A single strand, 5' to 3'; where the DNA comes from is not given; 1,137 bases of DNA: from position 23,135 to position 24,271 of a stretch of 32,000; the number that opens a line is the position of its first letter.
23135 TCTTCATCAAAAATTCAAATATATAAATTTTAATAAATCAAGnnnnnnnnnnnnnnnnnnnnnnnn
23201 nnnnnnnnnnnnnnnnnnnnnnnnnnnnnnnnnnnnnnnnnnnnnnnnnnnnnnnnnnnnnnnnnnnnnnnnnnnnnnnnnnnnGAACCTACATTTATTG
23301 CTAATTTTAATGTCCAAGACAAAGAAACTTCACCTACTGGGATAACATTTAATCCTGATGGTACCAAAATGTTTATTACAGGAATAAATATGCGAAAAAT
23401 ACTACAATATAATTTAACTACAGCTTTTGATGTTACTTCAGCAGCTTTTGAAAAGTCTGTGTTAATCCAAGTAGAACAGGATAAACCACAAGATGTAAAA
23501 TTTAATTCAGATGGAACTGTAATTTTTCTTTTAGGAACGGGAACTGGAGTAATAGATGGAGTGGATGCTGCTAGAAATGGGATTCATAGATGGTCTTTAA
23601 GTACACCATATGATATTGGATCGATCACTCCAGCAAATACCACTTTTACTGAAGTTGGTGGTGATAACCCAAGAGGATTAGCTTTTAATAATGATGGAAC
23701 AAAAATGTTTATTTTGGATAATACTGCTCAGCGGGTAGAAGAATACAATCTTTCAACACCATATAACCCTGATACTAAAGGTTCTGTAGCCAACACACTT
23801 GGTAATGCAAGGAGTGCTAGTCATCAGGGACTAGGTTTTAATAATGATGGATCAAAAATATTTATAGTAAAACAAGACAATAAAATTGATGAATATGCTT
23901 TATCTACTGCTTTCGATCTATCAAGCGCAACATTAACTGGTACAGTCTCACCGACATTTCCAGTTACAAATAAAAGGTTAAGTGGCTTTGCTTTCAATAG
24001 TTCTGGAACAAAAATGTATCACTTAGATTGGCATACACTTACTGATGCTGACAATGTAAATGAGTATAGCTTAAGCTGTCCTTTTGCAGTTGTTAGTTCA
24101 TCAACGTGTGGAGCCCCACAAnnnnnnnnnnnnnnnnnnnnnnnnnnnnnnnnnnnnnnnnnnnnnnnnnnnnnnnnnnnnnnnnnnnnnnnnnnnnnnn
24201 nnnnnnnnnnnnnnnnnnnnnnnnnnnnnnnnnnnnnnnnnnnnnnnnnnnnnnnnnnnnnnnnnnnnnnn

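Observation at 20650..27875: Three diverged paralogs of an autotransporter-like protein whose passenger is built from five propeller-blade repeats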

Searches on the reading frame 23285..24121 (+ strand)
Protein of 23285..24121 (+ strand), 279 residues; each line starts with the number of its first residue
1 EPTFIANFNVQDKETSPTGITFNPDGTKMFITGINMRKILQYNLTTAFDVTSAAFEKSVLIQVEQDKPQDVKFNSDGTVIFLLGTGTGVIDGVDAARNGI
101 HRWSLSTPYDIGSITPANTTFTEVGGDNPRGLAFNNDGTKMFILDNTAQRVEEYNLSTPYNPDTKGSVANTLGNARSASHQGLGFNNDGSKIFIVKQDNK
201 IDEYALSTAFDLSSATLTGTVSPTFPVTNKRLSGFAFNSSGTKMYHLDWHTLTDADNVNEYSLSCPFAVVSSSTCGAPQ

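Call 34: search_protein_representatives(alignment_id=A2)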
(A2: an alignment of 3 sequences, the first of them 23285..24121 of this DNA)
Query: 3 sequences, 294 profile positions. Proteins with E-value up to 0.001 (for the whole library): 14745; up to 1e-10: 10015; up to 1e-30: 4223. The best 150 are listed.
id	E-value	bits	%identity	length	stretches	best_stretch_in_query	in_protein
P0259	0.0e+00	2200.0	-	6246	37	6-284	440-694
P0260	0.0e+00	2118.1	-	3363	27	4-241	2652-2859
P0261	0.0e+00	1762.2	-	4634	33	17-290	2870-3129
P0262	0.0e+00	1683.0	-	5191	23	3-292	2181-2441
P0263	0.0e+00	1444.0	-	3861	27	7-243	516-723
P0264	0.0e+00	1368.0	-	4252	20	7-284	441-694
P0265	0.0e+00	1356.4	-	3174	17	147-290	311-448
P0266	0.0e+00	1288.9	-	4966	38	19-269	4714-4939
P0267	0.0e+00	1287.5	-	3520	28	19-271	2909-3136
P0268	0.0e+00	1252.9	-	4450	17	10-242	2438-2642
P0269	0.0e+00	1250.4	-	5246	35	16-246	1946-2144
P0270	0.0e+00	1230.2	-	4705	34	15-257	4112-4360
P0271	0.0e+00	1197.0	-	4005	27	15-243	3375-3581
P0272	0.0e+00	1181.0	-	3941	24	4-242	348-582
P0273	0.0e+00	1105.4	-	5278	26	7-270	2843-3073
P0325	3.9e-182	620.5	-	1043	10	7-243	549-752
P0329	4.5e-179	610.5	-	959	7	3-247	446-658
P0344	4.1e-166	568.0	-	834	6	9-248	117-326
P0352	8.6e-161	550.5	-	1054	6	7-267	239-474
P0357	1.8e-159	546.1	-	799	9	103-270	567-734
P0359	1.1e-158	543.6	-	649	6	18-259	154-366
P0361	9.0e-157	537.3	-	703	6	6-267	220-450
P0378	6.2e-149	511.5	-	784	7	75-254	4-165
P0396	2.7e-141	486.5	-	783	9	146-267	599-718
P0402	3.1e-138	476.5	-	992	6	14-245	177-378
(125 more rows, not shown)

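Call 35: search_protein_families(library=pfam, proteins=[P0359, P0361, P0344, P0357, P0378, P0396, P0329, P0402, P0325, P0352], max_evalue=0.001)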
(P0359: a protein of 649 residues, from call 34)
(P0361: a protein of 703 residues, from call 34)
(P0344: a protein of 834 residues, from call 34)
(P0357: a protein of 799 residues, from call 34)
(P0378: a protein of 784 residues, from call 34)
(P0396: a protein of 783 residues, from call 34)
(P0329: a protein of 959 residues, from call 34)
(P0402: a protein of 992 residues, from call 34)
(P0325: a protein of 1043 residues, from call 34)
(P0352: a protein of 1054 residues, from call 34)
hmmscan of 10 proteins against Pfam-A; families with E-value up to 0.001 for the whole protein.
P0359 (649 aa): 4 families
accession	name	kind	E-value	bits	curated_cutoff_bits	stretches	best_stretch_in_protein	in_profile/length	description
PF24681.1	Kelch_KLHDC2_KLHL20_DRC7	-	5.2e-13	49.2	50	1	255-404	52-197/221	KLHDC2/KLHL20/DRC7 Kelch-repeats domain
PF08450.18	SGL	-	1e-08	35.5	26.3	0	356-492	38-164/246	SMP-30/Gluconolactonase/LRE-like region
PF24684.1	Vgb_lyase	-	1.2e-06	28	50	0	350-478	89-197/290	Virginiamycin B lyase family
PF25171.1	Beta-prop_WDR36-Utp21_1st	-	2.1e-05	24.5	80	0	241-285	180-224/266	WDR36/Utp21 first beta-propeller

P0361 (703 aa): 4 families
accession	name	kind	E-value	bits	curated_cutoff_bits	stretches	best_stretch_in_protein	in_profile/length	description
PF08450.18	SGL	-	2.3e-20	73.7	26.3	1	424-466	124-166/246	SMP-30/Gluconolactonase/LRE-like region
PF18839.6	LPD24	-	6.5e-10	39.6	27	0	596-624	28-56/73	Large polyvalent protein associated domain 24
PF16146.10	DUF4854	-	1.5e-09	38.6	28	0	291-323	24-56/102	Domain of unknown function (DUF4854)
PF02392.22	Ycf4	-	1.2e-05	25.4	34.7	0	216-264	37-83/170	Ycf4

P0344 (834 aa): 4 families
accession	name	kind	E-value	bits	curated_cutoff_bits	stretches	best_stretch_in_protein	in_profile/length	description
PF08450.18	SGL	-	2.8e-11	43.9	26.3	1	536-567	134-165/246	SMP-30/Gluconolactonase/LRE-like region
PF10282.15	Lactonase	-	1.5e-08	34.7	21.7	0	481-661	34-208/344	Lactonase, 7-bladed beta-propeller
PF18839.6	LPD24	-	1.3e-06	29.1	27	0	654-692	32-71/73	Large polyvalent protein associated domain 24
PF16146.10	DUF4854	-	0.00019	22.2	28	0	489-521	19-51/102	Domain of unknown function (DUF4854)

P0357 (799 aa): 6 families
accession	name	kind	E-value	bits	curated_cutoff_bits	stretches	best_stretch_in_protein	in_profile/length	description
PF08450.18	SGL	-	9.7e-10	38.9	26.3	0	719-778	138-189/246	SMP-30/Gluconolactonase/LRE-like region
PF23393.2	Beta-prop_WDR90_POC16_2nd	-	5.3e-08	32.8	60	0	645-787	20-149/291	WDR90/POC16, second beta-propeller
PF18839.6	LPD24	-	8.2e-06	26.5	27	0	501-537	28-64/73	Large polyvalent protein associated domain 24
PF24684.1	Vgb_lyase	-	6.4e-05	22.3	50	0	328-410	169-241/290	Virginiamycin B lyase family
PF25171.1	Beta-prop_WDR36-Utp21_1st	-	0.00049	20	80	0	490-550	188-248/266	WDR36/Utp21 first beta-propeller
PF12367.13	PFO_beta_C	-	0.00064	20.2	24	0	522-560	18-56/66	Pyruvate ferredoxin oxidoreductase beta subunit C terminal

P0378 (784 aa): 14 families
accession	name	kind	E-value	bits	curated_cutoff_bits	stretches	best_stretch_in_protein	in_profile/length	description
PF10282.15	Lactonase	-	3.1e-23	83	21.7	4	438-624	150-328/344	Lactonase, 7-bladed beta-propeller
PF24681.1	Kelch_KLHDC2_KLHL20_DRC7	-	1.6e-17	64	50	1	442-612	8-182/221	KLHDC2/KLHL20/DRC7 Kelch-repeats domain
PF25171.1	Beta-prop_WDR36-Utp21_1st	-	1.4e-16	61.2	80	0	160-235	191-258/266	WDR36/Utp21 first beta-propeller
PF08450.18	SGL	-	3.5e-15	56.7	26.3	0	207-245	127-165/246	SMP-30/Gluconolactonase/LRE-like region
PF23393.2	Beta-prop_WDR90_POC16_2nd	-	3.7e-09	36.6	60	0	283-403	38-152/291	WDR90/POC16, second beta-propeller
PF23414.1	Beta-prop_EML_2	-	7e-09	35.9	90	0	325-416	32-118/266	Echinoderm microtubule-associated protein second beta-propeller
PF23410.3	Beta-prop_VPS8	-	7.7e-07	28.8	28.9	0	61-143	70-144/358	Vps8 beta-propeller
PF22585.3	Sialidase-like_CBM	-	4.9e-05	23.7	27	0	435-472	71-108/156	Sialidase-like, CBM domain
PF00580.27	UvrD-helicase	-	7.3e-05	23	23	0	119-146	237-264/271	UvrD/REP helicase N-terminal domain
PF13162.11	DUF3997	-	0.0002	22.1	25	0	262-315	39-90/107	Protein of unknown function (DUF3997)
PF20410.3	X-Tfes_XVIPCD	-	0.0003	21.8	24.9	0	360-429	32-97/101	X-Tfes, XVIPCD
PF23390.1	Beta-prop_WDR35_2nd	-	0.00072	18.9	27.1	0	315-372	183-236/321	WDR35 second beta-propeller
PF16561.11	AMPK1_CBM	-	0.00075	20.1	26.8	0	284-303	2-21/85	Glycogen recognition site of AMP-activated protein kinase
PF23863.2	CdsD_PD1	-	0.00096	19.5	33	0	113-128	8-23/50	CdsD PD1 domain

P0396 (783 aa): 5 families
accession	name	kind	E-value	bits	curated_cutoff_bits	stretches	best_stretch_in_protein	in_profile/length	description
PF10282.15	Lactonase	-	2.3e-14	53.8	21.7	0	141-313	144-311/344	Lactonase, 7-bladed beta-propeller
PF23393.2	Beta-prop_WDR90_POC16_2nd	-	4.9e-10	39.5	60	0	70-213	20-150/291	WDR90/POC16, second beta-propeller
PF08450.18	SGL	-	1.2e-09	38.6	26.3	0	700-765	132-196/246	SMP-30/Gluconolactonase/LRE-like region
PF16288.11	DUF4934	-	4.4e-05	24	27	0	593-646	36-87/102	Domain of unknown function (DUF4934)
PF02392.22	Ycf4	-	0.00046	20.2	34.7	0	37-78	46-88/170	Ycf4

P0329 (959 aa): 9 families
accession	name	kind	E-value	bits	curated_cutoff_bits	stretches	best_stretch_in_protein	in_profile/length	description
PF23393.2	Beta-prop_WDR90_POC16_2nd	-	4.6e-16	59.3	60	0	655-782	30-146/291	WDR90/POC16, second beta-propeller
PF08450.18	SGL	-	3.5e-10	40.4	26.3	0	545-640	71-163/246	SMP-30/Gluconolactonase/LRE-like region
PF00041.27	fn3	-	5.5e-10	39.8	25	1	800-886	1-82/84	Fibronectin type III domain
PF24684.1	Vgb_lyase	-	6.4e-09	35.5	50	0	448-576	87-197/290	Virginiamycin B lyase family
PF24796.1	WDR55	-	4.6e-07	29.6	200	0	470-531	19-76/296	WDR55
PF10282.15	Lactonase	-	5.8e-07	29.5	21.7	0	504-638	186-318/344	Lactonase, 7-bladed beta-propeller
PF25059.1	FN3_DSCAM-DSCAML_C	-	0.00015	22.5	39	1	823-888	16-80/89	DSCAM/DSCAML C-terminal Fn3-like domain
PF00930.27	DPPIV_N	-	0.00039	19.7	22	0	606-640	94-130/354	Dipeptidyl peptidase IV (DPP IV) N-terminal region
PF24455.1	DUF7571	-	0.00091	19.9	27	0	431-456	11-36/89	Family of unknown function (DUF7571)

P0402 (992 aa): 4 families
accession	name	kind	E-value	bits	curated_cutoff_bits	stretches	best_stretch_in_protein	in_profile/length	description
PF08450.18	SGL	-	1.5e-15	57.9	26.3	0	807-837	136-166/246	SMP-30/Gluconolactonase/LRE-like region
PF24681.1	Kelch_KLHDC2_KLHL20_DRC7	-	6.5e-11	42.4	50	2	380-558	46-218/221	KLHDC2/KLHL20/DRC7 Kelch-repeats domain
PF25171.1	Beta-prop_WDR36-Utp21_1st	-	5.9e-06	26.3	80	0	478-522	181-225/266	WDR36/Utp21 first beta-propeller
PF16117.10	DUF4833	-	0.0007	20.2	23.1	0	209-248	65-104/138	Domain of unknown function (DUF4833)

P0325 (1043 aa): 10 families
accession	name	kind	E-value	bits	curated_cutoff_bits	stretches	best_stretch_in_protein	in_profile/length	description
PF08450.18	SGL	-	1.1e-37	130.4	26.3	0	458-488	136-166/246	SMP-30/Gluconolactonase/LRE-like region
PF10282.15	Lactonase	-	1.1e-24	87.8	21.7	3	351-624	34-308/344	Lactonase, 7-bladed beta-propeller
PF24681.1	Kelch_KLHDC2_KLHL20_DRC7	-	4.4e-18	65.8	50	2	255-391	54-188/221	KLHDC2/KLHL20/DRC7 Kelch-repeats domain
PF16561.11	AMPK1_CBM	-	1.3e-15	57.8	26.8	0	559-579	2-22/85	Glycogen recognition site of AMP-activated protein kinase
PF25171.1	Beta-prop_WDR36-Utp21_1st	-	3.1e-15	56.7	80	0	471-538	165-225/266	WDR36/Utp21 first beta-propeller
PF24684.1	Vgb_lyase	-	3.8e-14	52.6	50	0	346-487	89-220/290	Virginiamycin B lyase family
PF01731.26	Arylesterase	-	3.2e-08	34.1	21.3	0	1014-1041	55-82/86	Arylesterase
PF24797.1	Beta-prop_WDR35_TULP_N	-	3.2e-07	30.2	80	0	712-886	119-279/332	WDR35/TULP4 N-terminal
PF05096.18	Glu_cyclase_2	-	1.3e-06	28.5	22.3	0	444-484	208-248/249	Glutamine cyclotransferase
PF21304.2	T3S_SPI-1_N0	-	2.6e-05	24.8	27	0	859-877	49-67/69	SPI-1 type 3 secretion system secretin, N0 domain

P0352 (1054 aa): 6 families
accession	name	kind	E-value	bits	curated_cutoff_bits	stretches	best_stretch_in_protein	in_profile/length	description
PF08450.18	SGL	-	5.5e-30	105.2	26.3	0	345-385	125-165/246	SMP-30/Gluconolactonase/LRE-like region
PF10282.15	Lactonase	-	5.3e-22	78.9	21.7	1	178-488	20-321/344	Lactonase, 7-bladed beta-propeller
PF23393.2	Beta-prop_WDR90_POC16_2nd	-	9.1e-07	28.8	60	0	491-637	21-152/291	WDR90/POC16, second beta-propeller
PF06525.17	SoxE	-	5.6e-06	26.4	21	0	88-120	68-100/149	Sulfocyanin (SoxE) domain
PF16146.10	DUF4854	-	1.3e-05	25.9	28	0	412-444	20-52/102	Domain of unknown function (DUF4854)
PF01731.26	Arylesterase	-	0.0006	20.4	21.3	0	314-382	14-82/86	Arylesterase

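Call 38: search_protein_families(library=phrogs, proteins=[window:23285-24121:+, P0359, P0361, P0344, P0357], max_evalue=0.001)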
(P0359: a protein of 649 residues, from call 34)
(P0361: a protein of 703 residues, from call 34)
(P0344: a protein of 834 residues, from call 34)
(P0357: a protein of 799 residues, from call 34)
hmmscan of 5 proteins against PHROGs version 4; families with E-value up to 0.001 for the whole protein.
window:23285-24121:+ (279 aa): 0 families

P0359 (649 aa): 2 families
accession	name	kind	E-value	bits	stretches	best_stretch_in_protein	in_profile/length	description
phrog_17210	-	unknown function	5.9e-07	30.6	0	519-558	13-50/197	-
phrog_9017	-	tail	1.4e-05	26.5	0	602-639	111-149/159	tail fiber protein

P0361 (703 aa): 2 families
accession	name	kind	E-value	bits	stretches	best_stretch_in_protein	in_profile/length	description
phrog_19334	-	unknown function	1.1e-05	26.4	0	310-346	18-55/113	-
phrog_34522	-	unknown function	0.00032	22.1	0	485-523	3-41/126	-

P0344 (834 aa): 2 families
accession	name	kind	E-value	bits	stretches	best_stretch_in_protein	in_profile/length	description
phrog_21772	-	unknown function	7.9e-07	30.4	1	4-41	2-39/183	-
phrog_11067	-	unknown function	8.5e-05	23.5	0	119-150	42-73/77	-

P0357 (799 aa): 2 families
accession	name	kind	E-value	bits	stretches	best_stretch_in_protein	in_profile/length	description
phrog_17210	-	unknown function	1.5e-08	35.8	0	504-544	17-55/197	-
phrog_25261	-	unknown function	0.00034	21.9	0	605-630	31-56/80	-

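Call 47: search_dna_similar(query=P0359, collection=phages, mode=protein, max_rows=25)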
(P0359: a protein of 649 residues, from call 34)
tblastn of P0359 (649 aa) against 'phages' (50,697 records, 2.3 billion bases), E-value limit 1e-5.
Records with a match: 19; places in all: 64; records where one place covers at least 80% of the query: 6.
Best place of each record, by identity: <60% 19.
By first word of the organism name: Maribacter 8; Roseobacter 4; Synechococcus 3; Lentibacter 2; uncultured 1; Caudoviricetes 1.
By host as written in the record: Maribacter forsetii DSM18668 8; Rhodobacteraceae bacterium FZCC0023 3; Synechococcus sp. WH7803 3; Lentibacter sp. SH36 2; - 2; Rhodobacteraceae bacterium FZCC0089 1.
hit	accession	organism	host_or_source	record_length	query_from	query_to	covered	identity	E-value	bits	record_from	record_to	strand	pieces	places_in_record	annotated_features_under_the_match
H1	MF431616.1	Lentibacter phage vB_LenP_ICBM2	Lentibacter sp. SH36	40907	35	563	82%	51.7%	1e-80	541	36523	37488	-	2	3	hypothetical protein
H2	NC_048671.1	Lentibacter phage vB_LenP_ICBM2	Lentibacter sp. SH36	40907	35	563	82%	51.7%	1e-80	541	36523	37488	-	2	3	hypothetical protein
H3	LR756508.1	uncultured phage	metagenomic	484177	131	599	72%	45.4%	6e-59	436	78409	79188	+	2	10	record has no annotation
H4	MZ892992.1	Roseobacter phage CRP-738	Rhodobacteraceae bacterium FZCC0089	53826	48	600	83%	38.2%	3e-39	313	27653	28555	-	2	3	hypothetical protein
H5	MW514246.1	Roseobacter phage CRP-9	Rhodobacteraceae bacterium FZCC0023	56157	73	620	84%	34.5%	1e-75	270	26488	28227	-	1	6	hypothetical protein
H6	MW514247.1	Roseobacter phage CRP-13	Rhodobacteraceae bacterium FZCC0023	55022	88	614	81%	34.4%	2e-64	236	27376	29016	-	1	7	hypothetical protein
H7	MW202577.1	Caudoviricetes sp.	Manatee Spring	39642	92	588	77%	34.0%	5e-21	301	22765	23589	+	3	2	putative isomerase ybhE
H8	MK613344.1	Roseobacter phage CRP-2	Rhodobacteraceae bacterium FZCC0023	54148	44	614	88%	28.0%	2e-38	159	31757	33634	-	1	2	hypothetical protein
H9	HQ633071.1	Synechococcus phage S-SKS1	Synechococcus sp. WH7803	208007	199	644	64%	34.5%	3e-34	248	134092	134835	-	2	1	none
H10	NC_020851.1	Synechococcus phage S-SKS1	Synechococcus sp. WH7803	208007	199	644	64%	34.5%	3e-34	248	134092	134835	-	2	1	none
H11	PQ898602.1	Synechococcus phage S-SCSM2R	Synechococcus sp. WH7803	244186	110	593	71%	27.2%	8e-10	135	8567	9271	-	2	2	baseplate wedge protein 53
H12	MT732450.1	Maribacter phage Colly_1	Maribacter forsetii DSM18668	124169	110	549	61%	28.6%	2e-7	117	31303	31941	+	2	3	hypothetical protein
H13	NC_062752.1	Maribacter phage Colly_1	Maribacter forsetii DSM18668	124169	110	549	61%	28.6%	2e-7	117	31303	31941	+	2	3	hypothetical protein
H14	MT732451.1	Maribacter phage Molly_1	Maribacter forsetii DSM18668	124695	110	549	61%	28.1%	2e-7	116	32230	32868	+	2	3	hypothetical protein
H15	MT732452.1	Maribacter phage Molly_2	Maribacter forsetii DSM18668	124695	110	549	61%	28.1%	2e-7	116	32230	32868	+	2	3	hypothetical protein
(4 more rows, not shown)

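Call 48: get_annotated_region(hit=H1, flank=6000)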
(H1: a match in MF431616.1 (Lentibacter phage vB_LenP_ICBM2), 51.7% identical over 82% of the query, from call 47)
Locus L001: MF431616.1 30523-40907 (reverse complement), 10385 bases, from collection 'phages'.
description: Lentibacter phage vB_LenP_ICBM2, complete genome.
organism: Lentibacter phage vB_LenP_ICBM2 (NCBI taxid 2847823)
taxonomy: Viruses; Duplodnaviria; Heunggongvirae; Uroviricota; Caudoviricetes; Zobellviridae; Cobavirinae; Veravirus; Veravirus septentrionalis
host: Lentibacter sp. SH36; source: seawater, algal bloom, North Sea; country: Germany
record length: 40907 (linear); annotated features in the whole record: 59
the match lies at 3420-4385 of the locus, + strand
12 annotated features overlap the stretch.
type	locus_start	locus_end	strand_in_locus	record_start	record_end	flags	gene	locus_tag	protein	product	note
repeat_region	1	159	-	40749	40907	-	-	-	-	-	direct terminal repeat; vB_LenP_ICBM2_DTR2; identical with vB_LenP_ICBM2_DTR1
CDS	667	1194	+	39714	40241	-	-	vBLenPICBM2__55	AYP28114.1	hypothetical protein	-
CDS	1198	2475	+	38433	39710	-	-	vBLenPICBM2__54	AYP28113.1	tail protein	-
CDS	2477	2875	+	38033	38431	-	-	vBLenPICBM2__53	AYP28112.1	hypothetical protein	-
CDS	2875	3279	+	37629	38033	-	-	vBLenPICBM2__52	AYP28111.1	tail assembly chaperone protein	-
CDS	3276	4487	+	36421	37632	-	-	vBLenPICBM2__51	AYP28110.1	hypothetical protein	-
CDS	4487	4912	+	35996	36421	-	-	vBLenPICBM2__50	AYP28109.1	tail assembly chaperone protein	-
CDS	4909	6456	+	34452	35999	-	-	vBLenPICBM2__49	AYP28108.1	hypothetical protein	-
CDS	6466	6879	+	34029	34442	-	-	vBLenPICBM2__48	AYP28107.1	tail assembly chaperone protein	-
CDS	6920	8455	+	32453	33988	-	-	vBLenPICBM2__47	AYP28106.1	terminase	-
CDS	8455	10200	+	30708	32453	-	-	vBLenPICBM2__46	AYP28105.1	portal protein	portal protein (head-tail connector)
CDS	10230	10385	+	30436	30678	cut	-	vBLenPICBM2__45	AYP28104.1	hypothetical protein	-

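Call 49: get_annotated_region(hit=H5, flank=6000)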
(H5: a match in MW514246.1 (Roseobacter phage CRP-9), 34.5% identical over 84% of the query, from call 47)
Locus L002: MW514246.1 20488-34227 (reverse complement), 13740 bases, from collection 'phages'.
description: Roseobacter phage CRP-9, complete genome.
organism: Roseobacter phage CRP-9 (NCBI taxid 2813174)
taxonomy: Viruses; Duplodnaviria; Heunggongvirae; Uroviricota; Caudoviricetes
host: Rhodobacteraceae bacterium FZCC0023; source: seawater; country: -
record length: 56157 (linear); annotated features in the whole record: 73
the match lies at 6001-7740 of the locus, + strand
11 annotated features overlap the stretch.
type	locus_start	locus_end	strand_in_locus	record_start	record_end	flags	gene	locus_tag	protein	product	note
CDS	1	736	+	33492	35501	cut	-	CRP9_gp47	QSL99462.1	putative tail fiber protein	-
CDS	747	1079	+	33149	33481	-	-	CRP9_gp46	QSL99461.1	putative structural protein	-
CDS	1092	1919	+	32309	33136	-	-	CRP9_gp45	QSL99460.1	putative structural protein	-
CDS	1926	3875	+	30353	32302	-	-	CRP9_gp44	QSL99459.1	hypothetical protein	-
CDS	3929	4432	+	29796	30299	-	-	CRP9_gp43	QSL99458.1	putative tail structural protein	-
CDS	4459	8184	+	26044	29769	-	-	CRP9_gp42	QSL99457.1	hypothetical protein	-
CDS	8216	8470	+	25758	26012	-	-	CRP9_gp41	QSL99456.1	hypothetical protein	-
CDS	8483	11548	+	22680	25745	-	-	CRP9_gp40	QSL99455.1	hypothetical protein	-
CDS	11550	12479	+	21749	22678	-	-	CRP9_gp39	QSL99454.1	hypothetical protein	-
CDS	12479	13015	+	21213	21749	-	-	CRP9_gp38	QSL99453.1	hypothetical protein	-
CDS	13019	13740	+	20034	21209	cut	-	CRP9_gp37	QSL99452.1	hypothetical protein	-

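Call 62: search_dna_similar(query=window:23285-24121:+, collection=phages, mode=protein, max_rows=30, max_evalue=0.001)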
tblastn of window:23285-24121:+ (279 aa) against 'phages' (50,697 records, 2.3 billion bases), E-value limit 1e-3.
Records with a match: 19; places in all: 60; records where one place covers at least 80% of the query: 8.
Best place of each record, by identity: <60% 19.
By first word of the organism name: Maribacter 8; Roseobacter 4; Synechococcus 3; Lentibacter 2; uncultured 1; Caudoviricetes 1.
By host as written in the record: Maribacter forsetii DSM18668 8; Rhodobacteraceae bacterium FZCC0023 3; Synechococcus sp. WH7803 3; Lentibacter sp. SH36 2; - 2; Rhodobacteraceae bacterium FZCC0089 1.
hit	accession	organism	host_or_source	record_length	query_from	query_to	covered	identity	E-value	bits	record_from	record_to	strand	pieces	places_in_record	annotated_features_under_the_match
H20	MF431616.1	Lentibacter phage vB_LenP_ICBM2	Lentibacter sp. SH36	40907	5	269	95%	32.0%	3e-28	119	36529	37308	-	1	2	hypothetical protein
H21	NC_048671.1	Lentibacter phage vB_LenP_ICBM2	Lentibacter sp. SH36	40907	5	269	95%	32.0%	3e-28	119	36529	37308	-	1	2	hypothetical protein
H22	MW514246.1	Roseobacter phage CRP-9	Rhodobacteraceae bacterium FZCC0023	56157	1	265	95%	31.4%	1e-29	123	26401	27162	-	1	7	hypothetical protein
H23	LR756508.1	uncultured phage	metagenomic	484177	8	244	85%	34.8%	3e-31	127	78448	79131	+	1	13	record has no annotation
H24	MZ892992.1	Roseobacter phage CRP-738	Rhodobacteraceae bacterium FZCC0089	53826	2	271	97%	29.9%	2e-11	133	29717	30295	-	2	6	hypothetical protein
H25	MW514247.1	Roseobacter phage CRP-13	Rhodobacteraceae bacterium FZCC0023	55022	17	263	89%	30.4%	3e-25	110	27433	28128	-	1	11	hypothetical protein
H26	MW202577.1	Caudoviricetes sp.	Manatee Spring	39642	7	265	93%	27.0%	3e-11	69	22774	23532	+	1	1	putative isomerase ybhE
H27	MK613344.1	Roseobacter phage CRP-2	Rhodobacteraceae bacterium FZCC0023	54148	17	266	90%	26.7%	2e-16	85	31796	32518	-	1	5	hypothetical protein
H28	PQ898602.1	Synechococcus phage S-SCSM2R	Synechococcus sp. WH7803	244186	18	208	68%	30.4%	2e-10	67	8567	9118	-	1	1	baseplate wedge protein 53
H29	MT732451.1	Maribacter phage Molly_1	Maribacter forsetii DSM18668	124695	17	212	70%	26.2%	1e-4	49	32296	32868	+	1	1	hypothetical protein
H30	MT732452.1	Maribacter phage Molly_2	Maribacter forsetii DSM18668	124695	17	212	70%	26.2%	1e-4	49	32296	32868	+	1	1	hypothetical protein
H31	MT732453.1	Maribacter phage Molly_3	Maribacter forsetii DSM18668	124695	17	212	70%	26.2%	1e-4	49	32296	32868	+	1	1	hypothetical protein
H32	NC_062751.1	Maribacter phage Molly_1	Maribacter forsetii DSM18668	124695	17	212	70%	26.2%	1e-4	49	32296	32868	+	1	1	hypothetical protein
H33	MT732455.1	Maribacter phage Molly_5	Maribacter forsetii DSM18668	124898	17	212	70%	26.2%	1e-4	49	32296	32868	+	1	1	hypothetical protein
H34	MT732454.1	Maribacter phage Molly_4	Maribacter forsetii DSM18668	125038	17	212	70%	26.2%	1e-4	49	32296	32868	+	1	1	hypothetical protein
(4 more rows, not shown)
